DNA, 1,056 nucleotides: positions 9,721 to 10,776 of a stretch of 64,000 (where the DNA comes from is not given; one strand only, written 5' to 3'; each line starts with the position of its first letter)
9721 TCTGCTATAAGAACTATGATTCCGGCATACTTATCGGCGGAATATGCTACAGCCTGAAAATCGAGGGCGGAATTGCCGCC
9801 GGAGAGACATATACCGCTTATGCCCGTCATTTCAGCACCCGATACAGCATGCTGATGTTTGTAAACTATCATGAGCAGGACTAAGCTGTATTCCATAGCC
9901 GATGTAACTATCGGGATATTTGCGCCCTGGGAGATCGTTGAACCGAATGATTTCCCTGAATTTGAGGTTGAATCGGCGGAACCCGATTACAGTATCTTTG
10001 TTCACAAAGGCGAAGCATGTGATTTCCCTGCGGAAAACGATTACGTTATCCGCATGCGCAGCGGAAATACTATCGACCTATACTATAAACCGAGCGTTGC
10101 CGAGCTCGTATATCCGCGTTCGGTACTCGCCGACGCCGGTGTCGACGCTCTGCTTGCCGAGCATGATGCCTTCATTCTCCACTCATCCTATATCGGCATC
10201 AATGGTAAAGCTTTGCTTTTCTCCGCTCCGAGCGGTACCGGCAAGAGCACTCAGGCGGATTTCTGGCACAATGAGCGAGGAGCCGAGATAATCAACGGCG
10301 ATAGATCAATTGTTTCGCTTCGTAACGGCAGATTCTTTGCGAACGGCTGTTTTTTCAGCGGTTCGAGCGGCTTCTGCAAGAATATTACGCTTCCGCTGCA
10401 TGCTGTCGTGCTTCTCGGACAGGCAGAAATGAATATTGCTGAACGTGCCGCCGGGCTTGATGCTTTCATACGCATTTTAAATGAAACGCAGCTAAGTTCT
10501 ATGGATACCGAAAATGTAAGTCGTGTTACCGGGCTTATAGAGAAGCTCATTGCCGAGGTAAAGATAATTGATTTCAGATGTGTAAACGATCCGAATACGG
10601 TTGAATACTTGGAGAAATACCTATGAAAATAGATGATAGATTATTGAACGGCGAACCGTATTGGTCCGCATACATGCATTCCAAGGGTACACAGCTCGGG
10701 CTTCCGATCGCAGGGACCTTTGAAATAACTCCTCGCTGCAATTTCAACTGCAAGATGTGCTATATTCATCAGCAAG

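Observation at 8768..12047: Five-gene cassette: 83-aa four-Cys peptide + membrane protein + HPr-kinase-like protein + radical SAM/SPASM + PqqD; candidate undescribed RiPP-type system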

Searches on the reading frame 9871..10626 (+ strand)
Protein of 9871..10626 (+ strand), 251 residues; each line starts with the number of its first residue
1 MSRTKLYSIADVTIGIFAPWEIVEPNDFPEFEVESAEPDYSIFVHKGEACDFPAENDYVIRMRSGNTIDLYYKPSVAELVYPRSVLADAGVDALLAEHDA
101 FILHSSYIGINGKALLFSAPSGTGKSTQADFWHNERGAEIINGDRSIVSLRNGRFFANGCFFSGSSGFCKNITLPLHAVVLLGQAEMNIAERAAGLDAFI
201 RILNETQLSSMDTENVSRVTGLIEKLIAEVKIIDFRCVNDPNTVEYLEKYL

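Call 3: search_protein_families(library=pfam, proteins=[window:9871-10626:+], max_evalue=0.1)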
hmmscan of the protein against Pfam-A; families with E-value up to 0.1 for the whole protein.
window:9871-10626:+ (251 aa): 1 family
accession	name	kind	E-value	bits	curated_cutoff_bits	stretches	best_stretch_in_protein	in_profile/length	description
PF13671.12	AAA_33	-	0.022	15.5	27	1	120-148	7-35/143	AAA domain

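Call 4: search_protein_families(library=ncbifam, proteins=[window:9871-10626:+], max_evalue=0.1)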
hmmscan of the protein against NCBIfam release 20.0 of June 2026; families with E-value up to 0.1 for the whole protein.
window:9871-10626:+ (251 aa): 3 families
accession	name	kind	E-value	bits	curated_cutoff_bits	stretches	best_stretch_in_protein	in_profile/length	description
TIGR04352.1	HprK_rel_A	equivalog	0.0018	17.4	200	1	97-129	93-125/280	HprK-related kinase A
TIGR04249.1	SCM_chp_ScmC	equivalog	0.014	14.8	125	1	101-128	126-153/292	SynChlorMet cassette protein ScmC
TIGR04355.1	HprK_rel_B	hypoth_equivalog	0.072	12.2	200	0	97-152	141-195/351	HprK-related kinase B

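Call 10: find_homologous_proteins(query=window:9871-10623:+, max_evalue=0.001)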
Query window:9871-10623:+ (251 aa): 2098 proteins with E <= 0.001 among 3395 candidates; the best 120 are listed.
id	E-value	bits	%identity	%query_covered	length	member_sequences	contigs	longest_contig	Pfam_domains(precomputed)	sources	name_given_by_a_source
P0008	2.2e-153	527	95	100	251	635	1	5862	PF27840.1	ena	-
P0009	1.1e-81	292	54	100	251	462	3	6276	PF27840.1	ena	-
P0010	1.3e-49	187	43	99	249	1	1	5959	PF27840.1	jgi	jgi:hypothetical protein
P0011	4.9e-49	185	43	99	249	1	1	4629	PF27840.1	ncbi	-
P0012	3.3e-48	182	42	99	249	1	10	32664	PF27840.1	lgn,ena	-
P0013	1.8e-47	180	43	99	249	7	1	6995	PF27840.1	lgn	-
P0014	9.5e-47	178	42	99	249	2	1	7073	PF27840.1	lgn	-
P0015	9.0e-46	174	38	99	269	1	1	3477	PF27840.1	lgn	-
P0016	2.3e-45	173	42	98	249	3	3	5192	PF27840.1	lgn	-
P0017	2.4e-45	173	41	99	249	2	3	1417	PF27840.1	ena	-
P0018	4.2e-45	172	40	99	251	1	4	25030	PF27840.1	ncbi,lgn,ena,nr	ncbi:MAG: hypothetical protein IKY52_09380 [Clostridia bacterium]|nr:hypothetical protein [Clostridi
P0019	4.7e-45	172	40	99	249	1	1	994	PF27840.1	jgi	jgi:hypothetical protein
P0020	5.2e-45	172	39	98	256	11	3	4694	PF27840.1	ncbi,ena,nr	ncbi:MAG: hypothetical protein IJX93_06460 [Clostridia bacterium]|nr:hypothetical protein [Clostridi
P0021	8.9e-45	171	40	98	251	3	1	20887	PF27840.1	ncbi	-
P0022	2.7e-44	170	40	99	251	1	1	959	PF27840.1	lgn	-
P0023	8.1e-44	168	43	85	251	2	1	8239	PF27840.1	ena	-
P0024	9.1e-44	168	43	85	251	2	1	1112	PF27840.1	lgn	-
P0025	1.8e-43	167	38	98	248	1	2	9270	PF27840.1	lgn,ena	-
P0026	1.8e-43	167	38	98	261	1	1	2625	PF27840.1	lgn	-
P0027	2.1e-43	167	40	99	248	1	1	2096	PF27840.1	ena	-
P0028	2.9e-43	166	42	85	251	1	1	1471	PF27840.1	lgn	-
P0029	3.4e-43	166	42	85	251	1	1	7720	PF27840.1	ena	-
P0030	3.7e-43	166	42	85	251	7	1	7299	PF27840.1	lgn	-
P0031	5.4e-43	165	41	85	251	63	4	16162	PF27840.1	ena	-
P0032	5.5e-43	165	41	85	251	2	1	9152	PF27840.1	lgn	-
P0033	6.2e-43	165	41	85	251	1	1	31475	PF27840.1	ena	-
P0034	6.3e-43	165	41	85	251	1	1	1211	PF27840.1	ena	-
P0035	7.0e-43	165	41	85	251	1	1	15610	PF27840.1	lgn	-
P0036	8.0e-43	165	40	88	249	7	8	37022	PF27840.1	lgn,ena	-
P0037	8.3e-43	165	41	85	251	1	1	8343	PF27840.1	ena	-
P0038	8.7e-43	165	41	85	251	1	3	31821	PF27840.1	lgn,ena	-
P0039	9.3e-43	165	51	67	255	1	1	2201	PF27840.1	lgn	-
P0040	1.1e-42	164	42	85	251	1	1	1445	PF27840.1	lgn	-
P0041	1.2e-42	164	41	85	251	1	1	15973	PF27840.1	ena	-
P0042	1.3e-42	164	42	85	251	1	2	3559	PF27840.1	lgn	-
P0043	1.3e-42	164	41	85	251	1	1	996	PF27840.1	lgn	-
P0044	1.5e-42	164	41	85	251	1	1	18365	PF27840.1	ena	-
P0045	1.5e-42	164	41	85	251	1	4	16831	PF27840.1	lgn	-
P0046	1.5e-42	164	42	85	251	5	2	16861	PF27840.1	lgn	-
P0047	1.5e-42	164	42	85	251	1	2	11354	PF27840.1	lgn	-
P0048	1.6e-42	164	41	85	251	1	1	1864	PF27840.1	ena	-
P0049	1.9e-42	164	37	98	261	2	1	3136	PF27840.1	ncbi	-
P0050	2.0e-42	163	42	85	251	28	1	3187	PF27840.1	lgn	-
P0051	2.1e-42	163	41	85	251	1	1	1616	PF27840.1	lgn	-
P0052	2.2e-42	163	41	85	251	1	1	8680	PF27840.1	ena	-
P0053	2.7e-42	163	41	85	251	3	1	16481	PF27840.1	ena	-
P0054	2.8e-42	163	41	78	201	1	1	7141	PF27840.1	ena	-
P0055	2.9e-42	163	42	85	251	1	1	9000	PF27840.1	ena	-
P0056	3.0e-42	163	42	85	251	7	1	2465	PF27840.1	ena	-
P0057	3.5e-42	163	42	87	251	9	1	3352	PF27840.1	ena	-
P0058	3.5e-42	163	42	85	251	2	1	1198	PF27840.1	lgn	-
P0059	3.9e-42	163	41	85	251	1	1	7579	PF27840.1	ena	-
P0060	4.1e-42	162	40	85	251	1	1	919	PF27840.1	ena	-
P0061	4.3e-42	162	42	85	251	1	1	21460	PF27840.1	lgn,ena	-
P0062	4.4e-42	162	41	85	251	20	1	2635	PF27840.1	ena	-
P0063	4.7e-42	162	42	85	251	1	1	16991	PF27840.1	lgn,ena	-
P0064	4.7e-42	162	42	85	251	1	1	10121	PF27840.1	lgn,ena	-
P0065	5.2e-42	162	42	85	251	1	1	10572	PF27840.1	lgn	-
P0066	5.2e-42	162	42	85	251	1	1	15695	PF27840.1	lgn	-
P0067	5.3e-42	162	40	85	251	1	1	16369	PF27840.1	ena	-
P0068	5.4e-42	162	42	85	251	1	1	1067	PF27840.1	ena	-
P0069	5.4e-42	162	40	85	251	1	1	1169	PF27840.1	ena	-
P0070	5.5e-42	162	40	98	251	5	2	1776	PF27840.1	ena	-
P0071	5.7e-42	162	41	85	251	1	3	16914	PF27840.1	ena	-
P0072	5.8e-42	162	53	61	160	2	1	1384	PF27840.1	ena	-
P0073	5.9e-42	162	42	85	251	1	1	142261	PF27840.1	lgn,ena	-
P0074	6.0e-42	162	42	85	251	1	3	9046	PF27840.1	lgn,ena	-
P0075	6.2e-42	162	41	85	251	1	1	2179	PF27840.1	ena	-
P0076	6.6e-42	162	42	85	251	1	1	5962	PF27840.1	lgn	-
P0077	6.7e-42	162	42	85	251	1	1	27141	PF27840.1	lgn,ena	-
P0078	6.7e-42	162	42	85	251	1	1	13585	PF27840.1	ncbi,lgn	-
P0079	6.9e-42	162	42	85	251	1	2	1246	PF27840.1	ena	-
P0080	7.1e-42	162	42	85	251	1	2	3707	PF27840.1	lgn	-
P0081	7.2e-42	162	42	85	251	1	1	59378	PF27840.1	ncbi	-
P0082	7.3e-42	162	42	85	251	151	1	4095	PF27840.1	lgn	-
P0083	7.4e-42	162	42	85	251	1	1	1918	PF27840.1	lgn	-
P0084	7.6e-42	162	42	85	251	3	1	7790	PF27840.1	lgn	-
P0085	8.1e-42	161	42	85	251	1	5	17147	PF27840.1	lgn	-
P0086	8.1e-42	161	41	85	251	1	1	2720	PF27840.1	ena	-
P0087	8.5e-42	161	40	85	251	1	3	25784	PF27840.1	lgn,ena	-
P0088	9.0e-42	161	42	85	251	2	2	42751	PF27840.1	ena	-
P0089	9.0e-42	161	42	85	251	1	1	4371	PF27840.1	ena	-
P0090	9.0e-42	161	42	85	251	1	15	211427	PF27840.1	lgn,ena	-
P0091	9.1e-42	161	41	85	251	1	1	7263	PF27840.1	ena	-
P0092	9.1e-42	161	42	85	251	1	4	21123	PF27840.1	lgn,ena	-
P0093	9.1e-42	161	42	85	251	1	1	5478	PF27840.1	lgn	-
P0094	9.1e-42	161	42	85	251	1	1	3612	PF27840.1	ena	-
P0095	1.0e-41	161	42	85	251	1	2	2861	PF27840.1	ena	-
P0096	1.1e-41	161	38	98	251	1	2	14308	PF27840.1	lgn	-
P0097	1.1e-41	161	39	88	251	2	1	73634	PF27840.1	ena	-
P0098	1.1e-41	161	42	85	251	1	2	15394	PF27840.1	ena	-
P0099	1.1e-41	161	42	85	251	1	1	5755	PF27840.1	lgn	-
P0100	1.1e-41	161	42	85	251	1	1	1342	PF27840.1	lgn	-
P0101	1.2e-41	161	42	85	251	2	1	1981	PF27840.1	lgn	-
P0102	1.2e-41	161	42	85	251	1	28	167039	PF27840.1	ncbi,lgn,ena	-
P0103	1.2e-41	161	42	85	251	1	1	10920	PF27840.1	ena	-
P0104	1.2e-41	161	42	85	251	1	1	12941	PF27840.1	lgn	-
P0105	1.2e-41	161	41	85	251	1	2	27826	PF27840.1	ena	-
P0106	1.3e-41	161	42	85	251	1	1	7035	PF27840.1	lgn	-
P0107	1.3e-41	161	42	85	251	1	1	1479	PF27840.1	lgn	-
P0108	1.3e-41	161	42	85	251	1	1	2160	PF27840.1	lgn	-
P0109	1.3e-41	161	42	85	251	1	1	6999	PF27840.1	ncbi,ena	-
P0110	1.5e-41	161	41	85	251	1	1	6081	PF27840.1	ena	-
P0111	1.5e-41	161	41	85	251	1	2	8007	PF27840.1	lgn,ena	-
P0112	1.6e-41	161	42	85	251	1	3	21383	PF27840.1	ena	-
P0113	1.6e-41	160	41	85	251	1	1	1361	PF27840.1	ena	-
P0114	1.6e-41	160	42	85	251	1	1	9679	PF27840.1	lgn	-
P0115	1.6e-41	160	41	85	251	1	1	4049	PF27840.1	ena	-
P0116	1.7e-41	160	42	85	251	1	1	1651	PF27840.1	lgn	-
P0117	1.7e-41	160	41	85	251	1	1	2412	PF27840.1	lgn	-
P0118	1.7e-41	160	42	85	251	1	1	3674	PF27840.1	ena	-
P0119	1.7e-41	160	41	85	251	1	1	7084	PF27840.1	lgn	-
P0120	1.9e-41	160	37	98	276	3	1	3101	PF27840.1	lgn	-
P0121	1.9e-41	160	42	85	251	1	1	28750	PF27840.1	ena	-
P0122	2.0e-41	160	41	85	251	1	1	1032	PF27840.1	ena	-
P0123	2.2e-41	160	41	85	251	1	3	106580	PF27840.1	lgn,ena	-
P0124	2.2e-41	160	39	98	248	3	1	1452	PF27840.1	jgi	jgi:hypothetical protein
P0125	2.2e-41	160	41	85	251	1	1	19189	PF27840.1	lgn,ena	-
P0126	2.3e-41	160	42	85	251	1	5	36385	PF27840.1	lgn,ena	-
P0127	2.4e-41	160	40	85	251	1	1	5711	PF27840.1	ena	-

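Call 11: find_encoding_contigs(protein=P0102, flank=7000, max_places=2)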
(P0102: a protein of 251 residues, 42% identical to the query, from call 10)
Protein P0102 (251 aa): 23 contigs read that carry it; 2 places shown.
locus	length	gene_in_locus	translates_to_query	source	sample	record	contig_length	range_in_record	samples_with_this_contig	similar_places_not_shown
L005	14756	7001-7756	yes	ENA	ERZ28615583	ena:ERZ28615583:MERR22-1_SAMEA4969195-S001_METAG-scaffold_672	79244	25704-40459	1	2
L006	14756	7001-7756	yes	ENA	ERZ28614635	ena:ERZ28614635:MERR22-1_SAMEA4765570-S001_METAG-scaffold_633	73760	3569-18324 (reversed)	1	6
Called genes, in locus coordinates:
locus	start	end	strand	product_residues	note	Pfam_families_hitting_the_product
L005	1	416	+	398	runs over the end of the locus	PF02441:Flavoprotein, PF04127:DFP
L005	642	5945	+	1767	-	PF00728:Glyco_hydro_20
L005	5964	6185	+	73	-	-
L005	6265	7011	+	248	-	-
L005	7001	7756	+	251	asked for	PF27840:ScmC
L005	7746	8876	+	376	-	PF04055:Radical_SAM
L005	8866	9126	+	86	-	PF05402:PqqD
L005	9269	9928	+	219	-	PF01966:HD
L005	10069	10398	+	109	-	PF20040:DUF6442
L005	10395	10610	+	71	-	PF13560:HTH_31, PF12844:HTH_19, PF01381:HTH_3, PF13413:HTH_25 (weak), PF13443:HTH_26 (weak)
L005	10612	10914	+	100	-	PF12650:DUF3784 (weak)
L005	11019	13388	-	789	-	PF00343:Phosphorylase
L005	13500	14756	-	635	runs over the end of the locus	PF02824:TGS, PF07973:tRNA_SAD, PF00587:tRNA-synt_2b, PF03129:HGTP_anticodon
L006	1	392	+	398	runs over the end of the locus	PF02441:Flavoprotein, PF04127:DFP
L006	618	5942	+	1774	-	PF00728:Glyco_hydro_20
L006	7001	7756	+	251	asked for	PF27840:ScmC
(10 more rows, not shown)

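Call 12: find_encoding_contigs(protein=P0012, flank=7000, max_places=2)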
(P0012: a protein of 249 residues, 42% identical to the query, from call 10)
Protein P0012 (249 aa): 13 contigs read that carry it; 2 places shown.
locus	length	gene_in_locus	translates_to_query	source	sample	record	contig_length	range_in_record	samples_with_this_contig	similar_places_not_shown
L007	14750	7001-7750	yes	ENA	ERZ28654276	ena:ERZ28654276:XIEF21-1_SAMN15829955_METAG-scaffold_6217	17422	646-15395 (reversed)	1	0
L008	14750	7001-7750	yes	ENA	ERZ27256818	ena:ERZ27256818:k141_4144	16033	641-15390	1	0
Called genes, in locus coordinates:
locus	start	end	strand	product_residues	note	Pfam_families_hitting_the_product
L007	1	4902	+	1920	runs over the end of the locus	-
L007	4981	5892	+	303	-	-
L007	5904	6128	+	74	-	-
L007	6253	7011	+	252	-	-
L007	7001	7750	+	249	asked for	PF27840:ScmC (weak)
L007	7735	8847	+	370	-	PF04055:Radical_SAM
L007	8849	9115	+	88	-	PF05402:PqqD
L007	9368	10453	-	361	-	PF01381:HTH_3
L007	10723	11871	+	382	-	PF01381:HTH_3, PF12844:HTH_19, PF13443:HTH_26 (weak), PF13560:HTH_31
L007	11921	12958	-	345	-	-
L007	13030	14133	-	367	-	PF01381:HTH_3, PF12844:HTH_19, PF13443:HTH_26 (weak), PF13560:HTH_31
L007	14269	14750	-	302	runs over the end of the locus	PF13304:AAA_21, PF13175:AAA_15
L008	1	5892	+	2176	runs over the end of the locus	?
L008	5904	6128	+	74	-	-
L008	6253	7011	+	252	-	-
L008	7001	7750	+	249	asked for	PF27840:ScmC (weak)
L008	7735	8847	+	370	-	PF04055:Radical_SAM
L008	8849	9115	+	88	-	PF05402:PqqD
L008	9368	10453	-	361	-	PF01381:HTH_3, PF13560:HTH_31 (weak)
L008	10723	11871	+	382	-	PF01381:HTH_3, PF12844:HTH_19, PF13443:HTH_26 (weak), PF13560:HTH_31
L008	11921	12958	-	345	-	-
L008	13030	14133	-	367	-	PF01381:HTH_3, PF12844:HTH_19, PF13443:HTH_26 (weak), PF13560:HTH_31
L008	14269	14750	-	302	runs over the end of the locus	PF13166:AAA_13 (faint), PF00005:ABC_tran (weak), PF02463:SMC_N (faint), PF13304:AAA_21, PF13175:AAA_15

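Call 13: find_encoding_contigs(protein=P0018, flank=7000, max_places=2)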
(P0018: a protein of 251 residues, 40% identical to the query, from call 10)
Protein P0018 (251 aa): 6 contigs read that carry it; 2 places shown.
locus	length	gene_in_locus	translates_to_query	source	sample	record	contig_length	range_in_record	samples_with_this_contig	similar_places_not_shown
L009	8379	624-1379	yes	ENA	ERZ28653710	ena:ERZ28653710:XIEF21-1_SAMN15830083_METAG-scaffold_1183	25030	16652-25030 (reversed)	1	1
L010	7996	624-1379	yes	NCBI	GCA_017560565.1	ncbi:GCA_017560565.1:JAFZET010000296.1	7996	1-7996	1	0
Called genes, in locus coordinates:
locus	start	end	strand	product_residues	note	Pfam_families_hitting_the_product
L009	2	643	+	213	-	?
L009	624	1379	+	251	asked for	PF27840:ScmC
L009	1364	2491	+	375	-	PF04055:Radical_SAM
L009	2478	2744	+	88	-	PF05402:PqqD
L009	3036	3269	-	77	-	-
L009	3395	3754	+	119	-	PF03389:MobA_MobL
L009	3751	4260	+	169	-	-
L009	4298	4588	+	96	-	-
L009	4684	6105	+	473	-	PF00239:Resolvase, PF07508:Recombinase, PF13408:Zn_ribbon_recom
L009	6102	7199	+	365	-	PF01381:HTH_3, PF12844:HTH_19, PF13443:HTH_26 (weak), PF13560:HTH_31, PF13374:TPR_10 (faint)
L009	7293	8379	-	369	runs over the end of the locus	PF01547:SBP_bac_1, PF13416:SBP_bac_8, PF13531:SBP_bac_11, PF13343:SBP_bac_6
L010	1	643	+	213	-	?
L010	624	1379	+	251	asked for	PF27840:ScmC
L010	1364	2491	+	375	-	PF04055:Radical_SAM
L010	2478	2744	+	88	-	PF05402:PqqD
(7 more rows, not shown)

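Call 18: search_protein_families(library=pfam, proteins=[L005:642-5942:+, L008:1-5889:+], max_evalue=0.01)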
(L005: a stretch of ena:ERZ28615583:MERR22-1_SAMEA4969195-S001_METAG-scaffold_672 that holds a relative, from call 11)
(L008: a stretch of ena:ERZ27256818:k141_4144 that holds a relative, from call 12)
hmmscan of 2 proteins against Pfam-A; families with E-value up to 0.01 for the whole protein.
L005:642-5942:+ (1767 aa): 1 family
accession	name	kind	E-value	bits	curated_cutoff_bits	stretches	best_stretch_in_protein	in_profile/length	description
PF00728.28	Glyco_hydro_20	-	5.8e-21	75.7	22.3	1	77-372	3-297/348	Glycosyl hydrolase family 20, catalytic domain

L008:1-5889:+ (1963 aa): 0 families

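Call 22: find_related_loci(query=A2, collection=genome_contigs, flank=10000)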
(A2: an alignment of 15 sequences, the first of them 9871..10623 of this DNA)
Query A2 (251 aa) in genome_contigs; peptide patterns used: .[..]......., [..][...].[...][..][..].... (x = any residue, [..] = any of these).
600 stretches matched a pattern (row limit reached: there are more); 494 encode a relative of the query (tblastn E <= 1e-3); the best 80 are kept; 80 distinct loci.
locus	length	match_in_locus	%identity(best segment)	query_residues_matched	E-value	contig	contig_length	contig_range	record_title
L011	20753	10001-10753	55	1-251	7e-92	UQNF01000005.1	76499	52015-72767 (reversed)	uncultured Clostridium sp. isolate UMGS453 genome assembly, contig: NODE_142_length_76499_cov_7.576056, whole genome sho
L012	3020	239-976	39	7-251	7e-51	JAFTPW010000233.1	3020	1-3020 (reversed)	MAG: Clostridia bacterium isolate RGIG4041 Roe_deer_Cecum-5__c328499, whole genome shotgun sequence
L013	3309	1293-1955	41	22-251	1e-49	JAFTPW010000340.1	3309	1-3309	MAG: Clostridia bacterium isolate RGIG4041 Roe_deer_Cecum-5__c480982, whole genome shotgun sequence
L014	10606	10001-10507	46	84-251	8e-44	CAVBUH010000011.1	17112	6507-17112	Selenomonadaceae bacterium isolate SID5428-1_cleanbin_000005 genome assembly, contig: Spades_SID5428-1_contig_1710, whol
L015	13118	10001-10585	44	58-251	2e-43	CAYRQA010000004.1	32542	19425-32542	MAG TPA_asm: uncultured Lachnospiraceae bacterium isolate SRP350583_co1_125 genome assembly, contig: NODE_2175_length_32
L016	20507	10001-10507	42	83-251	1e-41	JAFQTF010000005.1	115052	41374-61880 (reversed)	MAG: Oscillospiraceae bacterium isolate RGIG2129 Goat_Colon-5__c33184, whole genome shotgun sequence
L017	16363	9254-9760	41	83-251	1e-40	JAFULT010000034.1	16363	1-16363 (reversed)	MAG: Oscillospiraceae bacterium isolate RGIG4610 Roe_deer_Rectum-3__c69048, whole genome shotgun sequence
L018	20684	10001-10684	37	28-249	1e-40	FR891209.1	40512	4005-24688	Firmicutes bacterium CAG:272, WGS project CBFW01000000 data, scaffold: scf335, whole genome shotgun sequence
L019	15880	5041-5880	33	5-251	4e-40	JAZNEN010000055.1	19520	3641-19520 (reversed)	MAG: Eubacteriales bacterium isolate T1900044719_TS20190185.MAGScoT_cleanbin_000044 SGB_1901_k141_2369098, whole genome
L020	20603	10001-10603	38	34-251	3e-40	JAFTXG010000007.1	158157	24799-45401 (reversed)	MAG: Lachnospiraceae bacterium isolate RGIG4233 Roe_deer_Colon-4__c465, whole genome shotgun sequence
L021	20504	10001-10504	40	84-251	8e-40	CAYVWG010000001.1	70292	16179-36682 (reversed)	MAG TPA_asm: uncultured Oscillospiraceae bacterium isolate SRP222994_co1_109 genome assembly, contig: NODE_531_length_70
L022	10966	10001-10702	36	20-251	5e-40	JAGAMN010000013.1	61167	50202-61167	MAG: Oscillospiraceae bacterium isolate RGIG8578 Water_deer_Cecum-3__c101323, whole genome shotgun sequence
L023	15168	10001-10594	38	55-251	2e-39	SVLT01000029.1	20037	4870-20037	MAG: Oscillospiraceae bacterium isolate SIG494 NODE_50085_length_20037_cov_8.375691, whole genome shotgun sequence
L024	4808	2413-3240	32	3-251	3e-39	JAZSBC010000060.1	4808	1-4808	MAG: Acutalibacteraceae bacterium isolate T1900044928_TS20190394.MAGScoT_cleanbin_000063 SGB_3405_k141_151654, whole gen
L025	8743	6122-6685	37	63-251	4e-39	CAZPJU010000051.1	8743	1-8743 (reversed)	MAG TPA_asm: uncultured Lachnospiraceae bacterium isolate SRP225648_co1_55 genome assembly, contig: NODE_20599_length_87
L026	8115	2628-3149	41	78-251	1e-38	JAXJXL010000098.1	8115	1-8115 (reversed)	MAG: Faecalimonas sp. isolate DOME_MAG_6916 6916_C0422_k141_209576, whole genome shotgun sequence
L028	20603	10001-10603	37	34-251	1e-38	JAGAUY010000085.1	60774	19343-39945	MAG: Oscillospiraceae bacterium isolate RGIG8797 Water_deer_Colon.Co__c1142898, whole genome shotgun sequence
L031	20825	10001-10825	32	6-251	3e-38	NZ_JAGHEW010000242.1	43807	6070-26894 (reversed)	MAG: Thomasclavelia sp. isolate MAG.139 k127_859578, whole genome shotgun sequence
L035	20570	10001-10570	37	63-251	1e-37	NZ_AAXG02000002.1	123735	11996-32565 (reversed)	Pseudoflavonifractor capillosus ATCC 29799 B_capillosus-2.0.1_Cont13.1, whole genome shotgun sequence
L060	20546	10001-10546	35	70-251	9e-33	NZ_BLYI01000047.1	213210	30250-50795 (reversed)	Anaerostipes butyraticus strain JCM 17466 sequence47, whole genome shotgun sequence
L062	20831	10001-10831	28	5-251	8e-33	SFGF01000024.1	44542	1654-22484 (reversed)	MAG: Lachnospiraceae bacterium isolate W0P45.013 Contig300, whole genome shotgun sequence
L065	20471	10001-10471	41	95-251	4e-32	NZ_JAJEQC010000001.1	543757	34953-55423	Hominenteromicrobium mulieris strain CLA-AA-H250 NODE_1_length_543757_cov_25.697480, whole genome shotgun sequence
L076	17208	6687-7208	36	78-251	7e-31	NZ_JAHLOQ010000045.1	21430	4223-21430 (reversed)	Intestinibacter bartlettii strain N19 No19_ctg045, whole genome shotgun sequence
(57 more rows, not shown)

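Call 29: search_solved_structures(query=A2, max_evalue=1, show_alignments=2)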
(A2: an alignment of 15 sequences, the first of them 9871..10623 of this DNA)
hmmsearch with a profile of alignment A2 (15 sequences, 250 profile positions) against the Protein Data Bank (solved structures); distinct sequences matched with E-value up to 1: 5.
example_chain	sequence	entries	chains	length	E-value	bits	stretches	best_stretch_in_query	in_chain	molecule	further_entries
2grj_A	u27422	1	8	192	0.13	14.9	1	115-141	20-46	Dephospho-CoA kinase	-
3a2a_A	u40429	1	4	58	0.69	12.5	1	205-247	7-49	Voltage-gated hydrogen channel 1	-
3cm0_A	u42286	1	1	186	0.69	12.5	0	107-129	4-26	Adenylate kinase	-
6c2u_A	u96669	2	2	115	0.81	12.3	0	110-129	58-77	phosphate-loop protein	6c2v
3vmx_A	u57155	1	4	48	0.87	12.2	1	208-248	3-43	Voltage-gated hydrogen channel 1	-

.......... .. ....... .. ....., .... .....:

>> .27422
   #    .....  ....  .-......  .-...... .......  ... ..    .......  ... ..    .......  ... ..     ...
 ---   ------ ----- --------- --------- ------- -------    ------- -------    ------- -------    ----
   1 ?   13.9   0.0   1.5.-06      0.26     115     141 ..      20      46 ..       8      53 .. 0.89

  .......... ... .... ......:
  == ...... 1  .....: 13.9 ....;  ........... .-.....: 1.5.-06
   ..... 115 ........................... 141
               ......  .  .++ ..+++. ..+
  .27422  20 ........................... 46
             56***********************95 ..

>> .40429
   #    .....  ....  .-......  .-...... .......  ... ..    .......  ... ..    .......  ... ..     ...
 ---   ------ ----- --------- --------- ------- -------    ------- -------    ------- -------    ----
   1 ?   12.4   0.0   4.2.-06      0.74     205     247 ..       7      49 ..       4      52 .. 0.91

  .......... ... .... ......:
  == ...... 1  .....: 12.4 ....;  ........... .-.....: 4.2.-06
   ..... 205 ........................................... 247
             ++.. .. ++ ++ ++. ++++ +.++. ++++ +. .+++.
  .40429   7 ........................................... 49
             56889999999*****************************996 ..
